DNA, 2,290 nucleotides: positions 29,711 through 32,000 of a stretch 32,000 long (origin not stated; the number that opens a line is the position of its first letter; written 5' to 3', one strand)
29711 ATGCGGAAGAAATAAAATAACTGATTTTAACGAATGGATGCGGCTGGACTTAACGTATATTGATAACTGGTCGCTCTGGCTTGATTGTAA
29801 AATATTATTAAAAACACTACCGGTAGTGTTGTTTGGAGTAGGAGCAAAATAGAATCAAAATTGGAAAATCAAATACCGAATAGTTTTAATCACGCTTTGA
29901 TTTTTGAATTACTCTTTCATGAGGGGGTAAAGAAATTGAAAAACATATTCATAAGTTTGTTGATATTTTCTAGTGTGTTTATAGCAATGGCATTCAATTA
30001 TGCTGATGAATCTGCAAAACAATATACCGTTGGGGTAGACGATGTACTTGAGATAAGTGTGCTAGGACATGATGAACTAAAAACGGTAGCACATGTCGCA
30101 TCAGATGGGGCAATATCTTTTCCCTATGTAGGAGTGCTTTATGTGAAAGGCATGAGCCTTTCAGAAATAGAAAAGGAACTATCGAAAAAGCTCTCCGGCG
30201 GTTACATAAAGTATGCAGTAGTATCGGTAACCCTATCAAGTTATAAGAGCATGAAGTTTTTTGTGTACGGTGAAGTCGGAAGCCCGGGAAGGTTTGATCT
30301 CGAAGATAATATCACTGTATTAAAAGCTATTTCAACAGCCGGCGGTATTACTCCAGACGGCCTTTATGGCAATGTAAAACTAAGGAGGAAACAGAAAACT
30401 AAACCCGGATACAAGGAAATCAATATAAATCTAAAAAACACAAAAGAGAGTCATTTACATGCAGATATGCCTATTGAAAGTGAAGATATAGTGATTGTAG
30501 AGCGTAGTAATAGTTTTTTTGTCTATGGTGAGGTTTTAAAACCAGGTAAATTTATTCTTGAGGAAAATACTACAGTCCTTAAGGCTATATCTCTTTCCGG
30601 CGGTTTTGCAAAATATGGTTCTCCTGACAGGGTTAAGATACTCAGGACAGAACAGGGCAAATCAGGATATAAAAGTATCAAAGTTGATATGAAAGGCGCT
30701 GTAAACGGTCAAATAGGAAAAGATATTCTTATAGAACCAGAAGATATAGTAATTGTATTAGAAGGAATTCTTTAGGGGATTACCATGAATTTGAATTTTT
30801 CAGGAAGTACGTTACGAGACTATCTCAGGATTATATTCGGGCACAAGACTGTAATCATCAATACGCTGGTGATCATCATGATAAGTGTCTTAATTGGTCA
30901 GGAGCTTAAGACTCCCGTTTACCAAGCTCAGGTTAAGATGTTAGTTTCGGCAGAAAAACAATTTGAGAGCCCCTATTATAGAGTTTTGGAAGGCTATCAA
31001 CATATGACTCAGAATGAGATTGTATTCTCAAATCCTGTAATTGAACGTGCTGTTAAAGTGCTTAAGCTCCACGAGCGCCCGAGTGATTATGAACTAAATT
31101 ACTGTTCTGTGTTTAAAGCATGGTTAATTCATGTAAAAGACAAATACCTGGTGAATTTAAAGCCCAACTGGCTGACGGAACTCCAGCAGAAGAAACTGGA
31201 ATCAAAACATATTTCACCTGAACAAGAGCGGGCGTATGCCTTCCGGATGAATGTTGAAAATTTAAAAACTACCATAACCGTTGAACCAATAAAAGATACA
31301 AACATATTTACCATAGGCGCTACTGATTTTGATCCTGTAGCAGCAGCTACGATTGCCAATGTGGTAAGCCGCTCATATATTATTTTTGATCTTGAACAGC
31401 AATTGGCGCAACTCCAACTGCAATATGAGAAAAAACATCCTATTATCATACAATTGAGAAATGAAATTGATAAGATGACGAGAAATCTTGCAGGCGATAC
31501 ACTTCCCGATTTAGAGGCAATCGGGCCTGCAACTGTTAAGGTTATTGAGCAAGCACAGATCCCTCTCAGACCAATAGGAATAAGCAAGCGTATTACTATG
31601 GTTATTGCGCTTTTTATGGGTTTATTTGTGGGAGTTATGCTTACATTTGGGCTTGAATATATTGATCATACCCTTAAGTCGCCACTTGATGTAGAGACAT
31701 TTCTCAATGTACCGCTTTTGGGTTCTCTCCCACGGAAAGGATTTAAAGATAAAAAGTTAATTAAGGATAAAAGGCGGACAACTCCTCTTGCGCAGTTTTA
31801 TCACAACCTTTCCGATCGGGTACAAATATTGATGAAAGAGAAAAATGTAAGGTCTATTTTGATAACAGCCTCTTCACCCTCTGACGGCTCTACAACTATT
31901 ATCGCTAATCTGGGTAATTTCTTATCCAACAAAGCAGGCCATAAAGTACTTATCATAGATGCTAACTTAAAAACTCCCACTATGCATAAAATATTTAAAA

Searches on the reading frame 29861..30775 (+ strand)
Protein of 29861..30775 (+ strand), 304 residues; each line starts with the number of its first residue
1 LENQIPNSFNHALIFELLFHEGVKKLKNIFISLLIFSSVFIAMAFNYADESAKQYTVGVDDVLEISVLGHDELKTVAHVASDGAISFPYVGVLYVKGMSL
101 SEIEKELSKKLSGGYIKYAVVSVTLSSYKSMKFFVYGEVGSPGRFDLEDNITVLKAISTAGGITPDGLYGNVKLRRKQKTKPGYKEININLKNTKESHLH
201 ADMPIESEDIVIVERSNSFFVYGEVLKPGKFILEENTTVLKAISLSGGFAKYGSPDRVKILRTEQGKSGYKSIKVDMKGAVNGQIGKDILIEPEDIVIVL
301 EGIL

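Call 8: search_protein_families(library=pfam, proteins=[window:29861-30775:+])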
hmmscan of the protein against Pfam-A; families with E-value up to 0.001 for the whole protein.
window:29861-30775:+ (304 aa): 3 families
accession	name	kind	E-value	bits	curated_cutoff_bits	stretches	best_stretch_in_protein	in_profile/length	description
PF10531.15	SLBB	-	8.1e-20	70.8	27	2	132-179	1-47/55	SLBB domain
PF02563.21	Poly_export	-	7.4e-19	68.2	28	1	51-125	3-76/77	Polysaccharide biosynthesis/export protein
PF22461.2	SLBB_2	-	1.8e-18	66.8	27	2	132-213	2-79/79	SLBB domain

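Call 9: search_protein_families(library=ncbifam, proteins=[window:29861-30775:+], max_evalue=0.00001)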
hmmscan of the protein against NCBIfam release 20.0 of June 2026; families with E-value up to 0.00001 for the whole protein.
window:29861-30775:+ (304 aa): 4 families
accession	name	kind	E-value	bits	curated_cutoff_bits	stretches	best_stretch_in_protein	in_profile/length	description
TIGR03028.1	EpsE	equivalog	2.1e-42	145.1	262.65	1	55-282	2-227/239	polysaccharide export protein EpsE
TIGR03027.2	pepcterm_export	equivalog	4.1e-35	121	180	2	54-216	2-167/169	XrtA/PEP-CTERM system exopolysaccharide export protein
NF011658.0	PRK15078.1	subfamily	1.8e-27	96.1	333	1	53-299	83-344/380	polysaccharide export protein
NF041843.1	EpsY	equivalog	1.8e-25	89.4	320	2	51-193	49-189/211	exopolysaccharide export protein EpsY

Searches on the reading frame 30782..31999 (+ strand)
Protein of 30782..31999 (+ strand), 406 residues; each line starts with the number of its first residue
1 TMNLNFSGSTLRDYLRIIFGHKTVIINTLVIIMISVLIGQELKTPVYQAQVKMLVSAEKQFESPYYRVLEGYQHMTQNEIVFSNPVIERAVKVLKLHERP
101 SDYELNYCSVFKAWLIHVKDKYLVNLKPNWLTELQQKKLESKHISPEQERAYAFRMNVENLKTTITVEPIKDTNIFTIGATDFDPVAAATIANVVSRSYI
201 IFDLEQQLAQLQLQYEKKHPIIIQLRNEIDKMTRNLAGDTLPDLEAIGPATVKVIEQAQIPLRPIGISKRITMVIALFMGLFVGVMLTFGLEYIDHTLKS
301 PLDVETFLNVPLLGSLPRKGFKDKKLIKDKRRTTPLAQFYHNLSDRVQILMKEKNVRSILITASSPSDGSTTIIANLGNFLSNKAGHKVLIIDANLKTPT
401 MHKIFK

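Call 72: search_protein_families(library=ncbifam, proteins=[window:30782-31999:+], max_evalue=0.001)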
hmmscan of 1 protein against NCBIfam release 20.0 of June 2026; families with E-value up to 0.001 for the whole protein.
window:30782-31999:+ (406 aa): 9 families
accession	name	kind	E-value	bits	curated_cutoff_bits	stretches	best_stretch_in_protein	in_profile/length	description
TIGR03017.1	EpsF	equivalog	5.9e-15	54.9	422.75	1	251-316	378-443/444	chain length determinant protein EpsF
TIGR01006.1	polys_exp_MPA1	subfamily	1.5e-13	50.8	296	1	232-317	139-222/226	CspC family polysaccharide chain length determinant protein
TIGR03007.1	pepcterm_ChnLen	equivalog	2.3e-13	49.2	278.85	1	252-333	396-477/498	XrtA system polysaccharide chain length determinant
TIGR01005.1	eps_transp_fam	subfamily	3.4e-13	48.7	411.7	1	11-215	6-193/754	exopolysaccharide transport protein family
TIGR01007.1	eps_fam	subfamily_domain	1.4e-08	34.5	108.05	1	346-406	7-66/204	polysaccharide biosynthesis tyrosine autokinase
NF007350.0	PRK09841.1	equivalog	1.9e-07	29.6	1248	0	348-405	523-579/726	tyrosine-protein kinase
TIGR03029.1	EpsG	equivalog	1.8e-06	27.3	313.8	1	353-406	100-152/274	chain length determinant protein tyrosine kinase EpsG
TIGR03018.1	pepcterm_TyrKin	hypoth_equivalog_domain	4.8e-06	26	230.65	1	352-405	31-84/207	XrtA-associated tyrosine autokinase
NF008568.0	PRK11519.1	equivalog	0.0002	19.7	1068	0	349-404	519-573/720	tyrosine-protein kinase Wzc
